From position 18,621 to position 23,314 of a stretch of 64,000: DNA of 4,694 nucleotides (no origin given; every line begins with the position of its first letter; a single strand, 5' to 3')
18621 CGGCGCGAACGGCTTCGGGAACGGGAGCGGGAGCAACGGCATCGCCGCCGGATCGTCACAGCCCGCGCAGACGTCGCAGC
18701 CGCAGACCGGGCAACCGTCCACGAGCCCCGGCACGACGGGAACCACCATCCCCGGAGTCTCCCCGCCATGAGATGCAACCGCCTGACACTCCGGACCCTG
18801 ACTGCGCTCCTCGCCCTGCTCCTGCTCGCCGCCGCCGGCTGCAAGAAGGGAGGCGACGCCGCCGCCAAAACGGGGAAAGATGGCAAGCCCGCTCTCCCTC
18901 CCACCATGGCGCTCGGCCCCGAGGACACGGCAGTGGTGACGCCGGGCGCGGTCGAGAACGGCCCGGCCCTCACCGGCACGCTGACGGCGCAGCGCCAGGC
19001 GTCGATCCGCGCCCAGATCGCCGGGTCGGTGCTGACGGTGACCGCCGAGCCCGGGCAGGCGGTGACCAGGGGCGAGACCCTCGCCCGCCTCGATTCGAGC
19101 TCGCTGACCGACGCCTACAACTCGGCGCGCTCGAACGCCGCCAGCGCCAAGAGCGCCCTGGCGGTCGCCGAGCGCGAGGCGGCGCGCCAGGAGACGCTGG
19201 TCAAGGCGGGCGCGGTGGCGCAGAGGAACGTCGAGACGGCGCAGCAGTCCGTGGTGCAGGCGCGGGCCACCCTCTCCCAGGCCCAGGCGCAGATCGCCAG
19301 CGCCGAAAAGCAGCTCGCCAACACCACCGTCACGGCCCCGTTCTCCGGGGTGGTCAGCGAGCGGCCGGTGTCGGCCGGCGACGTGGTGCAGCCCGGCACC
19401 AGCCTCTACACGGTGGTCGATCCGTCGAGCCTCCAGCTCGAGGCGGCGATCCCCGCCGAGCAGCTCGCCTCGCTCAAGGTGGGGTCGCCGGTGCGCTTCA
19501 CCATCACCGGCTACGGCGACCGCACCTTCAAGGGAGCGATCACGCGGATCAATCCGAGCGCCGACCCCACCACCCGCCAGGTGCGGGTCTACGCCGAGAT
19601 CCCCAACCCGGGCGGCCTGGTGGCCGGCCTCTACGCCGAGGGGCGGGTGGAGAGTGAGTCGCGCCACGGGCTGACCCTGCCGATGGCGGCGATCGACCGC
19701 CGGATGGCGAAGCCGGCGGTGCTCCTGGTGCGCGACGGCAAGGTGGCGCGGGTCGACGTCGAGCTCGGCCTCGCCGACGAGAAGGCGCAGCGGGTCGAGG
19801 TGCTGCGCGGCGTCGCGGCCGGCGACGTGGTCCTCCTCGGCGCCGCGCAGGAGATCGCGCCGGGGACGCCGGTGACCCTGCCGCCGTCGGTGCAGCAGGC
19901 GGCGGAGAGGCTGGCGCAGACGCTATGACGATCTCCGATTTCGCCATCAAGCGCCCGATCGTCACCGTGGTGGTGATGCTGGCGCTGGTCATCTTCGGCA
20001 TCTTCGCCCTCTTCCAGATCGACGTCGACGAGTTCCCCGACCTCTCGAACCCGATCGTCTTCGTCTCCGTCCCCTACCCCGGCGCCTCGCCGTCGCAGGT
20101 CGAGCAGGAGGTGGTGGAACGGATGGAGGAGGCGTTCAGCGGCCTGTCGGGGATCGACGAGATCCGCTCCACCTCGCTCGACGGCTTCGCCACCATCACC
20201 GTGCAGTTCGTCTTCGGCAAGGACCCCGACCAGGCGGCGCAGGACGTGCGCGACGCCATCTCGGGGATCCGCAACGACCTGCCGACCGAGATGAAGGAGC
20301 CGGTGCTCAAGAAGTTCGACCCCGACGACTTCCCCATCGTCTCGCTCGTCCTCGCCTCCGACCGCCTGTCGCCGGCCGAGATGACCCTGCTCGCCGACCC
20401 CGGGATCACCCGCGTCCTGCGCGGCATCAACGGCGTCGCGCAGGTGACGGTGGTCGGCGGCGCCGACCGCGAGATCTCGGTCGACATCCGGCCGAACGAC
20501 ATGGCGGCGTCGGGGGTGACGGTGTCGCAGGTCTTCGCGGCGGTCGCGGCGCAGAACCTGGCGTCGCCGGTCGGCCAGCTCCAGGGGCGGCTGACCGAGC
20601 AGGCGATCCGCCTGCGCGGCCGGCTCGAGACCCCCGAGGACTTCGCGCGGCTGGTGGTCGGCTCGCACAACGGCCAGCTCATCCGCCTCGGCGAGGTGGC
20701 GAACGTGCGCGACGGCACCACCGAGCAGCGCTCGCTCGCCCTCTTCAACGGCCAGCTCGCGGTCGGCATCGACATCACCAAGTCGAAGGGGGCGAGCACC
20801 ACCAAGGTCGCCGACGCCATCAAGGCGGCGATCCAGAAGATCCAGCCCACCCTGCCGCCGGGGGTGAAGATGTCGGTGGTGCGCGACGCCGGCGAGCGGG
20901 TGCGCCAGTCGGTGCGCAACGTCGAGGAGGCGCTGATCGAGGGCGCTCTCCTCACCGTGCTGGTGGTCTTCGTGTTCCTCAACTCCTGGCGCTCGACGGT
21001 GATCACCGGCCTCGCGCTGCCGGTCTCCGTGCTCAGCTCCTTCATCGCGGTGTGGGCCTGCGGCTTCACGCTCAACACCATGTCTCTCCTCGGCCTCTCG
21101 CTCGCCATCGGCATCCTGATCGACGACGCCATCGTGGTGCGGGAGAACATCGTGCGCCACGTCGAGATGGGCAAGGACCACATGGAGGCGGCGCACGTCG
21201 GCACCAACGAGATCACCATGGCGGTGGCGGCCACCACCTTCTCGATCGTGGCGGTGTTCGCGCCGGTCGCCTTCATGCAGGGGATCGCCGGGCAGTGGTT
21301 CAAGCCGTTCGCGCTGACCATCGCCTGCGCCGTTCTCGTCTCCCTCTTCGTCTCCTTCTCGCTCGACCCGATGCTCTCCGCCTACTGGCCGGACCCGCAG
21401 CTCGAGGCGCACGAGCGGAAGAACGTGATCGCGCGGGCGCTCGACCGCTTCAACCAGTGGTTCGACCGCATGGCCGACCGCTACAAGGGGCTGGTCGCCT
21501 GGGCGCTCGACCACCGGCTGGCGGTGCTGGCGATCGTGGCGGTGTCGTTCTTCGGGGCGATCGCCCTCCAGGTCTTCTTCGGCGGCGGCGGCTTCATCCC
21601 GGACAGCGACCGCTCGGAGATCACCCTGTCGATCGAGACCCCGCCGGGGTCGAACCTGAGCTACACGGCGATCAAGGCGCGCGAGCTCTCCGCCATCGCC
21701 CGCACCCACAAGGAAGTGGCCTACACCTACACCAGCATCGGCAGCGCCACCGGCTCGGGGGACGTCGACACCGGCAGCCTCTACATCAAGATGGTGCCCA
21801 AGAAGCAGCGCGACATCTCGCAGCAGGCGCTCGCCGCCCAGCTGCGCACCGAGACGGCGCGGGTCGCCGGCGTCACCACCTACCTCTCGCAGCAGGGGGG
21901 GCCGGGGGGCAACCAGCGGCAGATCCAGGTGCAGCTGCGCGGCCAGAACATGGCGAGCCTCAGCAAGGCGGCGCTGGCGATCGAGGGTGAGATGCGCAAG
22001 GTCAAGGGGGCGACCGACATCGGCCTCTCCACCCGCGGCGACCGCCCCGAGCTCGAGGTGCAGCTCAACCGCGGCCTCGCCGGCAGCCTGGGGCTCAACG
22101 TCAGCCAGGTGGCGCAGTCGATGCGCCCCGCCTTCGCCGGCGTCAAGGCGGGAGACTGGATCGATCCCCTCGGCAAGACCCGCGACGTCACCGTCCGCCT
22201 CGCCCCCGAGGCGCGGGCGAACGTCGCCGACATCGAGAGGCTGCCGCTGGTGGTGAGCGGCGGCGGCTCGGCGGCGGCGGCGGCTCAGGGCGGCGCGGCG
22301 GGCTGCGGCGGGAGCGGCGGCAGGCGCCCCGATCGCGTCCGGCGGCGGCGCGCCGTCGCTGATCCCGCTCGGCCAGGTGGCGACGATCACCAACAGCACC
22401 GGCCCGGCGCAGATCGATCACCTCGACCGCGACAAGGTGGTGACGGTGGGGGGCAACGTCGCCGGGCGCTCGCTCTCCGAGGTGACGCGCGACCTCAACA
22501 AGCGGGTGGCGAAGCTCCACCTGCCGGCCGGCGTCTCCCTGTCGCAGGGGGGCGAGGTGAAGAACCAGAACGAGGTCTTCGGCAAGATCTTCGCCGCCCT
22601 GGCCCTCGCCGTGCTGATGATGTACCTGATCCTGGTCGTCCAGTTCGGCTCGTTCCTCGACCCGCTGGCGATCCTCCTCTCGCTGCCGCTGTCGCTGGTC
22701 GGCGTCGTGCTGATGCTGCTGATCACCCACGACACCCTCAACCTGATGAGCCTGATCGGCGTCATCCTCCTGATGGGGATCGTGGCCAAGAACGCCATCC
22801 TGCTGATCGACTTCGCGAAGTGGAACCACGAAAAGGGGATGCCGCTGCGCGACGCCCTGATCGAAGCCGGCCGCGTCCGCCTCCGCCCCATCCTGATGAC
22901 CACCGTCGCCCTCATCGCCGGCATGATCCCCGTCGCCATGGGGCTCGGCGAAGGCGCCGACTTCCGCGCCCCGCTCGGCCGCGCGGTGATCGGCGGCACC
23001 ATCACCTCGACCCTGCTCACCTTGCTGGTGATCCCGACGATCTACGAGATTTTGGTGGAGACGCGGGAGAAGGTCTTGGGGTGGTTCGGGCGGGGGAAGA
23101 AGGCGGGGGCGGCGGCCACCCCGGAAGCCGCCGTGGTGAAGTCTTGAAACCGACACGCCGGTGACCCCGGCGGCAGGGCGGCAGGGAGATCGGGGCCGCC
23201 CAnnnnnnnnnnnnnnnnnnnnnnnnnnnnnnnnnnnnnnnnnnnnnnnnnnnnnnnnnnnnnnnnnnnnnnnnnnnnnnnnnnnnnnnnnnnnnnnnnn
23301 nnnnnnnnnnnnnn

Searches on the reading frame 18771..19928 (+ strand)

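Call 14: search_protein_families(library=pfam, proteins=[window:18771-19928:+], max_evalue=0.001)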
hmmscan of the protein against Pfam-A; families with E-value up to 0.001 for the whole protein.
window:18771-19928:+ (385 aa): 5 families
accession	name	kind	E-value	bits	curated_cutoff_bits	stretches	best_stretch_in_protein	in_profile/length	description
PF16576.10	HlyD_D23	-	1.4e-33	116.5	30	1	74-283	17-207/214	Barrel-sandwich domain of CusB or HlyD membrane-fusion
PF13437.12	HlyD_3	-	9e-27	94.3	22.2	1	186-280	1-96/106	HlyD family secretion protein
PF13533.13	Biotin_lipoyl_2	-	2.7e-08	33.9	29.8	0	186-214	2-30/32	Biotin-lipoyl like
PF02321.23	OEP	-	1.7e-05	25.1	22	1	112-185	112-185/187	Outer membrane efflux protein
PF00364.28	Biotin_lipoyl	-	8.4e-05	22.8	22.1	0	183-213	41-71/73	Biotin-requiring enzyme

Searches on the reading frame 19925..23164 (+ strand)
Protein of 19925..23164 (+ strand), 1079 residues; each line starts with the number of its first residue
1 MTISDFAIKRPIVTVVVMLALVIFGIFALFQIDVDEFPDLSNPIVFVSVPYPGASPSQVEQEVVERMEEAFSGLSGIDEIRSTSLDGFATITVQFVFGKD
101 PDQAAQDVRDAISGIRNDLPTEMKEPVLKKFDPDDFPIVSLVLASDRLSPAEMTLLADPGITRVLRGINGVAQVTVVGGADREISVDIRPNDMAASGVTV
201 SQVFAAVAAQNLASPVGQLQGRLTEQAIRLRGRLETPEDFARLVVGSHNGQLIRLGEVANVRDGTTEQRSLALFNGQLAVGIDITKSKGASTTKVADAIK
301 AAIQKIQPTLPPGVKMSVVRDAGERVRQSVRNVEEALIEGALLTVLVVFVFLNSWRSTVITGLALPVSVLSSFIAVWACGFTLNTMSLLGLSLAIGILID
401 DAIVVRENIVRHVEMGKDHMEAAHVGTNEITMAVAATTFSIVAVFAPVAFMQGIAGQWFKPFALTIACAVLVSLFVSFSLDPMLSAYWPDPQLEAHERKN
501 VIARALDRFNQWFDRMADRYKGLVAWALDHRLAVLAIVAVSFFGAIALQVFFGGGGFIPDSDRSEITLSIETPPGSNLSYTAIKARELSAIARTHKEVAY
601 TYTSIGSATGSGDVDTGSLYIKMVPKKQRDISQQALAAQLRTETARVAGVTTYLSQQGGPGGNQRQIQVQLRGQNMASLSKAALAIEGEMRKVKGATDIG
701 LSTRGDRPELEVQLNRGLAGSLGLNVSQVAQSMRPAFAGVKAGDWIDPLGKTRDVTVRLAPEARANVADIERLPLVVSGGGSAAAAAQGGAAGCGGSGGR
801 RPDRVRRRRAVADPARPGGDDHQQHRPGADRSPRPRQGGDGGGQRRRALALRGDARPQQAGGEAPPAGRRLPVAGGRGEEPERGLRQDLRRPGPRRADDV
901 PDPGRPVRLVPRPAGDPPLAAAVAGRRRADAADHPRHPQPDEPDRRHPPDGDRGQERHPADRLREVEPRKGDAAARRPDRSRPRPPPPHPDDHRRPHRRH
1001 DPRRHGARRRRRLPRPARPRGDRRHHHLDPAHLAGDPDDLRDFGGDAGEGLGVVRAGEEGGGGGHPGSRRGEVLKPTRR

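Call 14: search_protein_families(library=pfam, proteins=[window:19925-23164:+], max_evalue=0.001)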
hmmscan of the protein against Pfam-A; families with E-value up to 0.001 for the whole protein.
window:19925-23164:+ (1079 aa): 1 family
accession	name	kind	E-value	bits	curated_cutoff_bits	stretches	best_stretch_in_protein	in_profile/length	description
PF00873.25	ACR_tran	-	1.6e-195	652.3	28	1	3-780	1-785/1021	AcrB/AcrD/AcrF family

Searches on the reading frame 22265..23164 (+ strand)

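Call 79: search_protein_families(library=pfam, proteins=[window:22377-23147:+, window:22265-23164:+], max_evalue=0.001)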
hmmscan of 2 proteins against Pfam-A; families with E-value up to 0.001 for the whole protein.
window:22377-23147:+ (256 aa): 1 family
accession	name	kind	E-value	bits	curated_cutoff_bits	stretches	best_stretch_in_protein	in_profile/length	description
PF00873.25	ACR_tran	-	3.2e-65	220.9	28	1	1-225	793-1019/1021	AcrB/AcrD/AcrF family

window:22265-23164:+ (299 aa): 0 families
